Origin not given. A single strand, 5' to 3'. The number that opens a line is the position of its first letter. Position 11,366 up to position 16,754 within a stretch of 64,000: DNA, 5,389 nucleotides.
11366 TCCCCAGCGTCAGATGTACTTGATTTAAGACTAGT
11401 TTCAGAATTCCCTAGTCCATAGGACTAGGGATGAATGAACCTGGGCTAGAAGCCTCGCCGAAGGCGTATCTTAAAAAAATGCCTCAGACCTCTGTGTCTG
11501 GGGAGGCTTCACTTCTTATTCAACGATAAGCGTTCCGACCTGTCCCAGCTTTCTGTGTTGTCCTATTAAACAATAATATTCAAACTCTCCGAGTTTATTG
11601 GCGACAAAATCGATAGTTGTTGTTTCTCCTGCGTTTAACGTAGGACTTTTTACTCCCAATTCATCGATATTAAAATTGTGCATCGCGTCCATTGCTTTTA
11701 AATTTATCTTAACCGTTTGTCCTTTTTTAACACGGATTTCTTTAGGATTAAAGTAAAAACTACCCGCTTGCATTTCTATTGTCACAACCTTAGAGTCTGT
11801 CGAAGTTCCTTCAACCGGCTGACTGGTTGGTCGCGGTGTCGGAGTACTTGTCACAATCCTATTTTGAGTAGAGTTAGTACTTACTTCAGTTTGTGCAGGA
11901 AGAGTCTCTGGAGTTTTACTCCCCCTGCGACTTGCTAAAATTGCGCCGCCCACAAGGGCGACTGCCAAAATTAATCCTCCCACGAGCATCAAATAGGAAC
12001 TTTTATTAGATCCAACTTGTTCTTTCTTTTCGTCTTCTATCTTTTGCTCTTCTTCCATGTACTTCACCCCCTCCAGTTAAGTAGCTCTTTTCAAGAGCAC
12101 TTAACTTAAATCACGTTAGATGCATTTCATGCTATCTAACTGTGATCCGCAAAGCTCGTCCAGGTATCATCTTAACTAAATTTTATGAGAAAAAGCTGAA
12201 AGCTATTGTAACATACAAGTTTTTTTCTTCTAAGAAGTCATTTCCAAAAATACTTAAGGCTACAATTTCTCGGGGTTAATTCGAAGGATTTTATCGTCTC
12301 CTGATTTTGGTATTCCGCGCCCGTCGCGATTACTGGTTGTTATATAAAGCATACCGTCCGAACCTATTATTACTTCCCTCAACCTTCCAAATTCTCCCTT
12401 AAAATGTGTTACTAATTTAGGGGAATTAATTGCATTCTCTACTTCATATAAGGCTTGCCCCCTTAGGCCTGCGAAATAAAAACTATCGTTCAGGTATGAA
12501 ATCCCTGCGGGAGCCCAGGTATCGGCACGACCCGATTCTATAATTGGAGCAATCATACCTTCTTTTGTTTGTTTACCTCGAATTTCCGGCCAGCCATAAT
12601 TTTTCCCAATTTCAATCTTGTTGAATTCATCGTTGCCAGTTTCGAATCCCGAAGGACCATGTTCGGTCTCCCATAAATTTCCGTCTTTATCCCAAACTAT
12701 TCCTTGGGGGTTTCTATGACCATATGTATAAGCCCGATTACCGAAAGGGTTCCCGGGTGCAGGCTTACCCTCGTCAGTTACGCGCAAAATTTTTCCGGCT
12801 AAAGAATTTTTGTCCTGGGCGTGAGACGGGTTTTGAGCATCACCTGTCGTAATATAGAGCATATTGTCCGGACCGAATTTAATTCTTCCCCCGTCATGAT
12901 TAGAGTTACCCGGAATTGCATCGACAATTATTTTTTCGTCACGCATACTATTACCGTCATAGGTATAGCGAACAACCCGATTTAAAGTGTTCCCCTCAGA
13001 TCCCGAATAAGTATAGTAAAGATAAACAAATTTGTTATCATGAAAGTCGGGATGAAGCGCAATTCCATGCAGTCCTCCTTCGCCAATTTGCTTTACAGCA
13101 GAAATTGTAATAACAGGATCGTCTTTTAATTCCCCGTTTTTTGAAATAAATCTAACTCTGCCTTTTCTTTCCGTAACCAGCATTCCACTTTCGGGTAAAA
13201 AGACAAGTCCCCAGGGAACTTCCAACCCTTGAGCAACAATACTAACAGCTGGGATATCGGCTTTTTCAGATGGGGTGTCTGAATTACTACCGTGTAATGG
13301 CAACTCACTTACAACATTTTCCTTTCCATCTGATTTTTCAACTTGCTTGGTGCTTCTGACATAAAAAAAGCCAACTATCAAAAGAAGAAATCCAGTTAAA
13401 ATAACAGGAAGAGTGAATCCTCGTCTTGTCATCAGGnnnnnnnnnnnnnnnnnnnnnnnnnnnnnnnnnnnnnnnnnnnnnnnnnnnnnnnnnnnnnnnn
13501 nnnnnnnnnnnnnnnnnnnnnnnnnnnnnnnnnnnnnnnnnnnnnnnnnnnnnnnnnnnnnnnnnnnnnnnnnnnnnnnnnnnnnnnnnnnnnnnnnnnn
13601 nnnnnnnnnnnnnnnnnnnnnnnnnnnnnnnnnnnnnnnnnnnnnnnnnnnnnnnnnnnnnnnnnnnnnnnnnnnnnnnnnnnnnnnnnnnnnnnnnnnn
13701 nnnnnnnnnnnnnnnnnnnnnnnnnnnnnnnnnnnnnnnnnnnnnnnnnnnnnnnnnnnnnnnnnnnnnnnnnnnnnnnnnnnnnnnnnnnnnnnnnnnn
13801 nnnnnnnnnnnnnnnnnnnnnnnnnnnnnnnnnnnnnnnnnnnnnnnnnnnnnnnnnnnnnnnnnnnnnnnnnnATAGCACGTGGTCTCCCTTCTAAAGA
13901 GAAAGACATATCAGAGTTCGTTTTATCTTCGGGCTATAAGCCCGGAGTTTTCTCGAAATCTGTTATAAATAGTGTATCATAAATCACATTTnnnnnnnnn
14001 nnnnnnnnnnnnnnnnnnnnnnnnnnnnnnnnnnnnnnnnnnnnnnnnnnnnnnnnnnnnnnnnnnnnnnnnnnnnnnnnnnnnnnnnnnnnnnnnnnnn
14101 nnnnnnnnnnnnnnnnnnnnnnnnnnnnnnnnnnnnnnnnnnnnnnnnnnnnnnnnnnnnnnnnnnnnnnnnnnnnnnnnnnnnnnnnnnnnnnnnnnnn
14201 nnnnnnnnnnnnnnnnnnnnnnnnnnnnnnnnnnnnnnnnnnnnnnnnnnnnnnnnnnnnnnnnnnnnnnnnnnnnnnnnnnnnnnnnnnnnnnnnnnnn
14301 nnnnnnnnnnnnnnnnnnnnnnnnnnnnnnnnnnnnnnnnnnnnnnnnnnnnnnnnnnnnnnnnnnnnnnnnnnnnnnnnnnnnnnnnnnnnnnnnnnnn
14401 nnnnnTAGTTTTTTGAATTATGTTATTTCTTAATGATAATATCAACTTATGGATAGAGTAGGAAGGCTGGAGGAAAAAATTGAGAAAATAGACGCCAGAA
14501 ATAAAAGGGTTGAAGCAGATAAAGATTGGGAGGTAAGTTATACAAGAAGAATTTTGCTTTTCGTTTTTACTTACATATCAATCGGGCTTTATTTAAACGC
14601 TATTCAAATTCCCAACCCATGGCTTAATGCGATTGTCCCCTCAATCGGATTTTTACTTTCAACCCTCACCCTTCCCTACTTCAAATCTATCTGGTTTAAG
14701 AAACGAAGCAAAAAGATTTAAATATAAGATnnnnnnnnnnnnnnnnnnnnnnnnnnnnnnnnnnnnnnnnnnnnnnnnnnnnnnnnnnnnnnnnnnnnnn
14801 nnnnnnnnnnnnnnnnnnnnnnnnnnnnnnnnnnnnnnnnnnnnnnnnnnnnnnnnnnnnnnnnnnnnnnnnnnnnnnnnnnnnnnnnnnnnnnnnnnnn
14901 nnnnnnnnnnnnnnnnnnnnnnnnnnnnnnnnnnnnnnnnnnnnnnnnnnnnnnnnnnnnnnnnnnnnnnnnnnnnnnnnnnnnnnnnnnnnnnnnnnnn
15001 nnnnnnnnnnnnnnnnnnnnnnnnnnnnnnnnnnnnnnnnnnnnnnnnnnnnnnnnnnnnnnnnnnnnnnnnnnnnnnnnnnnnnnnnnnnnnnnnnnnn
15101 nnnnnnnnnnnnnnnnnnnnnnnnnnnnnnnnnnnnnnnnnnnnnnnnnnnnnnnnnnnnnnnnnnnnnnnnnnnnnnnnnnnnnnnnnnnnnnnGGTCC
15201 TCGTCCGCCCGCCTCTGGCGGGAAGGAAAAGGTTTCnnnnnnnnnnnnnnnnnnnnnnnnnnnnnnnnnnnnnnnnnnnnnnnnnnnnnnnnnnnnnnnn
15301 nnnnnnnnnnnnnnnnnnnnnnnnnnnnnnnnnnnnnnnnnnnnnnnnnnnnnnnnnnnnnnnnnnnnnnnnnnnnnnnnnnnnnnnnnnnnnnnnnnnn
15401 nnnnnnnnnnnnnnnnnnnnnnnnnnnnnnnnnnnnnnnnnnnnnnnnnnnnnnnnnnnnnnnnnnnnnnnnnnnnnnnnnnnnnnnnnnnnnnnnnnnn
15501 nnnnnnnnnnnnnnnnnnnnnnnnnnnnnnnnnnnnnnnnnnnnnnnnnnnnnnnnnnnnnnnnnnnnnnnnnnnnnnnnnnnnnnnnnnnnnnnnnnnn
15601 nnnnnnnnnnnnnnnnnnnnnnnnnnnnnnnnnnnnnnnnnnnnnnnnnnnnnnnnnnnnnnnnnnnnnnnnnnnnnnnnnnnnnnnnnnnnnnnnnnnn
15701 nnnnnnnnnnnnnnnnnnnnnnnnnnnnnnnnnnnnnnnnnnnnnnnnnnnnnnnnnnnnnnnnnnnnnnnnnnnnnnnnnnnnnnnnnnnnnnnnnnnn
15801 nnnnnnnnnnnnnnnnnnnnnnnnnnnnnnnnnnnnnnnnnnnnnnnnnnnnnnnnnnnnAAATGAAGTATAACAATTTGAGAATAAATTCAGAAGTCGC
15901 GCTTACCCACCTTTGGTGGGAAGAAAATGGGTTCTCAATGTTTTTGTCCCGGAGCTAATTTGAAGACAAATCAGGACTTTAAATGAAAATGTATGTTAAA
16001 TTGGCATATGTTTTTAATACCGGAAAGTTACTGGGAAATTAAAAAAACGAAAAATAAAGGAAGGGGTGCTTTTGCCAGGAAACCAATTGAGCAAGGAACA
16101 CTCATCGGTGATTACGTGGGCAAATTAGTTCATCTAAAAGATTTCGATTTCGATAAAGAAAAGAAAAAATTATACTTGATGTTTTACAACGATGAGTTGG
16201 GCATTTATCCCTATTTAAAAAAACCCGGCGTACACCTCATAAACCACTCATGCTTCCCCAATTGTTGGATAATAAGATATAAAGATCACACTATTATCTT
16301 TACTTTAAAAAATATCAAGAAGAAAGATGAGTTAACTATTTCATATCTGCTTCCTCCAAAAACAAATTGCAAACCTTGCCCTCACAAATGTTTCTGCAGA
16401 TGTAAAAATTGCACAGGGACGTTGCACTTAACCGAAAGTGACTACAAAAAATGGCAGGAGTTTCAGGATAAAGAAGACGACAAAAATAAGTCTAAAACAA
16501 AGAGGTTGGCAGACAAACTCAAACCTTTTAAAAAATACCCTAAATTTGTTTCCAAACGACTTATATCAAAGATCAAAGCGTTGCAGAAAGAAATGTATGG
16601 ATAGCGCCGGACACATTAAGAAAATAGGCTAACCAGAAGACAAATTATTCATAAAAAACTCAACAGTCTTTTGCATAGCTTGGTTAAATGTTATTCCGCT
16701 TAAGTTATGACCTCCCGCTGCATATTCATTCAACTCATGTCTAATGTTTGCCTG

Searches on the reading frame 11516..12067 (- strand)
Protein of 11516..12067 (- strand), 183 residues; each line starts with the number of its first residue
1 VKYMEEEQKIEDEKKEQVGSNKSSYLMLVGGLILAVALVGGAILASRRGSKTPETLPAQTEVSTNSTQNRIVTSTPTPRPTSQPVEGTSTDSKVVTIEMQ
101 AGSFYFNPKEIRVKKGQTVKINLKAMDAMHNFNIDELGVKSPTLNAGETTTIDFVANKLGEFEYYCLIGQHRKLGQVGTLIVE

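Call 101: search_protein_families(library=pfam, proteins=[window:11516-12067:-], max_evalue=0.001)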
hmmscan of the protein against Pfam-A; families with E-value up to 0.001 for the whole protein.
window:11516-12067:- (183 aa): 3 families
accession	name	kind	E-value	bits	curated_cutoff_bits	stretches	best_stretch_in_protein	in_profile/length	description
PF13473.12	Cupredoxin_1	-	7.6e-12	45.6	27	1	89-171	17-97/104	Cupredoxin-like domain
PF00127.26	Copper-bind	-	5.2e-07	30.4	21.2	1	95-183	3-99/99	Copper binding proteins, plastocyanin/azurin family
PF07731.20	Cu-oxidase_2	-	0.00081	19.6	20.4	0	144-182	95-133/137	Multicopper oxidase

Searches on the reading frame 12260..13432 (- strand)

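Call 64: search_protein_families(library=pfam, proteins=[window:12260-13432:-], max_evalue=0.001)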
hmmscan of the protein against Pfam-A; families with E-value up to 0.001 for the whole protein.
window:12260-13432:- (390 aa): 1 family
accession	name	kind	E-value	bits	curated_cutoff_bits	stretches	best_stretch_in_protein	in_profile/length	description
PF07995.17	GSDH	-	2.4e-80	270.7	25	1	70-372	1-329/332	Glucose / Sorbosone dehydrogenase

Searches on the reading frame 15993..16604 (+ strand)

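Call 101: search_protein_families(library=pfam, proteins=[window:15993-16604:+], max_evalue=0.001)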
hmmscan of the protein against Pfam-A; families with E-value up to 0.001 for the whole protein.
window:15993-16604:+ (203 aa): 1 family
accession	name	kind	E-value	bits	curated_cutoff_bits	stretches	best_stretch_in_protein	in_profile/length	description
PF00856.33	SET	-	1.6e-17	64.2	22.4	1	23-118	1-104/105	SET domain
